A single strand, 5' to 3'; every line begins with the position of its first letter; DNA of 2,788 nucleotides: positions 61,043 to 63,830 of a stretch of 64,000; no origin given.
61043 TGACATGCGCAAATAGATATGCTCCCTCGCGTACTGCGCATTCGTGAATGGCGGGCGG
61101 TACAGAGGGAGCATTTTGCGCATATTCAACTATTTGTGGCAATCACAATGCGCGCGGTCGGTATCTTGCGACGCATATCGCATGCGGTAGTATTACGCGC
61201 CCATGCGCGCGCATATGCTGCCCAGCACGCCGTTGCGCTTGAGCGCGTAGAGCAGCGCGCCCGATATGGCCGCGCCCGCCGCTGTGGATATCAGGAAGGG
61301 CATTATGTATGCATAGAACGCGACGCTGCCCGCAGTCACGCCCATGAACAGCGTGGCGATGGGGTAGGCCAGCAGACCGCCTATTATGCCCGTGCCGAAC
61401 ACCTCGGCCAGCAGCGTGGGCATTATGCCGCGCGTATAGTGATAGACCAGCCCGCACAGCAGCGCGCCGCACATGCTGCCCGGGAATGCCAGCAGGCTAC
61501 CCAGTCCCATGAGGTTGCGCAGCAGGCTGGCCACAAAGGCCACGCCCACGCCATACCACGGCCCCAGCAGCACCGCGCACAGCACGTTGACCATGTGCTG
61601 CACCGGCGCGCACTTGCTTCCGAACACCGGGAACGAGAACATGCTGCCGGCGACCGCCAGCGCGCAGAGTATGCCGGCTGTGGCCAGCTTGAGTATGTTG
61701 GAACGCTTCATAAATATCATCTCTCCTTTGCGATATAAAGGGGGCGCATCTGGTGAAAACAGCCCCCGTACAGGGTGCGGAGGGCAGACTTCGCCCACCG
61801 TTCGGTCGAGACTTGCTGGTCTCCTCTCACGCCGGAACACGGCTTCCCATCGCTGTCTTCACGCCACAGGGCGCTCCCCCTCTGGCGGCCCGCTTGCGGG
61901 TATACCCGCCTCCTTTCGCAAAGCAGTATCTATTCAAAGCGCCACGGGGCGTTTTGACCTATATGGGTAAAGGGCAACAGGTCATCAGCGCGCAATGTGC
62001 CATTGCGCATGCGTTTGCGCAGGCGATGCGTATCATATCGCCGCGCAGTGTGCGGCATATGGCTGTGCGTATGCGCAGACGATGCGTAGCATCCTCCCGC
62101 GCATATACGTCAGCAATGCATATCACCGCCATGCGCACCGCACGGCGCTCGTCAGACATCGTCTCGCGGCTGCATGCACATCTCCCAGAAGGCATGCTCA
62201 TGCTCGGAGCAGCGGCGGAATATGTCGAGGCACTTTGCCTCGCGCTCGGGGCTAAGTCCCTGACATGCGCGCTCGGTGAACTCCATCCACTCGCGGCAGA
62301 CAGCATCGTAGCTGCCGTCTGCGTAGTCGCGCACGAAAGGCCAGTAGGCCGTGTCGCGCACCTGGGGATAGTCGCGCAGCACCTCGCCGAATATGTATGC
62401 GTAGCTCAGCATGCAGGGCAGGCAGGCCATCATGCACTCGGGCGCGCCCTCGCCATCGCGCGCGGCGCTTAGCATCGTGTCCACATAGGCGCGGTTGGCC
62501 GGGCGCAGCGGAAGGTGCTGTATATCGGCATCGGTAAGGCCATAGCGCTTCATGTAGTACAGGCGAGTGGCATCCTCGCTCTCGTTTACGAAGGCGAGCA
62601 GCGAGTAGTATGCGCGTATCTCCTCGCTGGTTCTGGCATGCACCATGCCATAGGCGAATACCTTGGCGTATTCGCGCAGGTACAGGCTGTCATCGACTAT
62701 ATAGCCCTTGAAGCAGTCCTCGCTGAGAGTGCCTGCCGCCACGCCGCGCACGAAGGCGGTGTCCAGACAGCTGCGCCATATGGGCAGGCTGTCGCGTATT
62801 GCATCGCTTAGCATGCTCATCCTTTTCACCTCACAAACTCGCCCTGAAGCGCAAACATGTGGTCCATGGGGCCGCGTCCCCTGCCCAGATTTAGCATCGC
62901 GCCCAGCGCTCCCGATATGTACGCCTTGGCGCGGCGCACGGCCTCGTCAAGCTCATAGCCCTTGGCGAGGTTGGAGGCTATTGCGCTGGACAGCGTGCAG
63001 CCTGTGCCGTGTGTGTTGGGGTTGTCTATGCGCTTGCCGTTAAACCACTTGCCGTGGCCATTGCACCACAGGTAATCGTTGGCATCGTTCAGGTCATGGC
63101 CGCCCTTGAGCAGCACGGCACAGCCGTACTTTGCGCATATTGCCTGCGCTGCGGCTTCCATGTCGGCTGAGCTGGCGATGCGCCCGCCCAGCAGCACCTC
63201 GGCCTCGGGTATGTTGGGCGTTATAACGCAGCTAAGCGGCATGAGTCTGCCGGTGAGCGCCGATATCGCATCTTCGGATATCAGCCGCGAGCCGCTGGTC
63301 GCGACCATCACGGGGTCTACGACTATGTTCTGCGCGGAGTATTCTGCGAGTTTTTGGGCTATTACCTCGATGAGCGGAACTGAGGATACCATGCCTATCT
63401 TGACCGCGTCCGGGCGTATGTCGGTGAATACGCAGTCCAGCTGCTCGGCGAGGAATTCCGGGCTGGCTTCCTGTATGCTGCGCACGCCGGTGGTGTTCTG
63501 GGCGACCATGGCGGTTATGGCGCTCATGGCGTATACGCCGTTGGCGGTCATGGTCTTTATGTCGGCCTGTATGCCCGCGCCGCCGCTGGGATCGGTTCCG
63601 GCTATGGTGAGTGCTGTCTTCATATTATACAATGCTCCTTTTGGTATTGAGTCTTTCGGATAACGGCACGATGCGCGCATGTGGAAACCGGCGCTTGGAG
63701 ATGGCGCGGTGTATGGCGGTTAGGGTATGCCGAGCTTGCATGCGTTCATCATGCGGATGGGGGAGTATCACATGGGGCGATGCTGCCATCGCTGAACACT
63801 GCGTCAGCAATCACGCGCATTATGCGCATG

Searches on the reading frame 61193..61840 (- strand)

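Call 102: search_protein_families(library=pfam, proteins=[window:61193-61840:-], max_evalue=0.0001)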
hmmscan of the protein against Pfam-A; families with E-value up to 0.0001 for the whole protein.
window:61193-61840:- (215 aa): 3 families
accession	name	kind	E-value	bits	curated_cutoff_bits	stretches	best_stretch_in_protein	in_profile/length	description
PF09512.15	ThiW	-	8.7e-50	169.2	30.3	1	52-202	1-149/150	Thiamine-precursor transporter protein (ThiW)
PF12822.12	ECF_trnsprt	-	3.2e-09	37.5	30.7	1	51-196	2-164/169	ECF transporter, substrate-specific component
PF07155.17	ECF-ribofla_trS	-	2.6e-07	31.2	26.7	1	48-197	3-167/172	ECF-type riboflavin transporter, S component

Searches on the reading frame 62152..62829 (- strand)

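Call 102: search_protein_families(library=pfam, proteins=[window:62152-62829:-], max_evalue=0.0001)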
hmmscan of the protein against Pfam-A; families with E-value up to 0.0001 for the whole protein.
window:62152-62829:- (225 aa): 1 family
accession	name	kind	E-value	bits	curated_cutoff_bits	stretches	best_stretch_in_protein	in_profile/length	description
PF03070.21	TENA_THI-4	-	1.5e-34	120.1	22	1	16-219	6-208/210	TENA/THI-4/PQQC family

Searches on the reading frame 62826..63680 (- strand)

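Call 102: search_protein_families(library=pfam, proteins=[window:62826-63680:-], max_evalue=0.0001)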
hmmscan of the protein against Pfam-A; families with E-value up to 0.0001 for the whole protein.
window:62826-63680:- (284 aa): 3 families
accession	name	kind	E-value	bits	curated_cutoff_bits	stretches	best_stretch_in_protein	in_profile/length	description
PF08543.17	Phos_pyr_kin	-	1.7e-93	313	27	1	30-273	1-246/246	Phosphomethylpyrimidine kinase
PF00294.29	PfkB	-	1.5e-07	31.5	25.8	1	110-253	149-284/302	pfkB family carbohydrate kinase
PF01256.23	Carb_kinase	-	3.5e-06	27.1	27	1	25-260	3-220/242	NAD(P)H-hydrate dehydratase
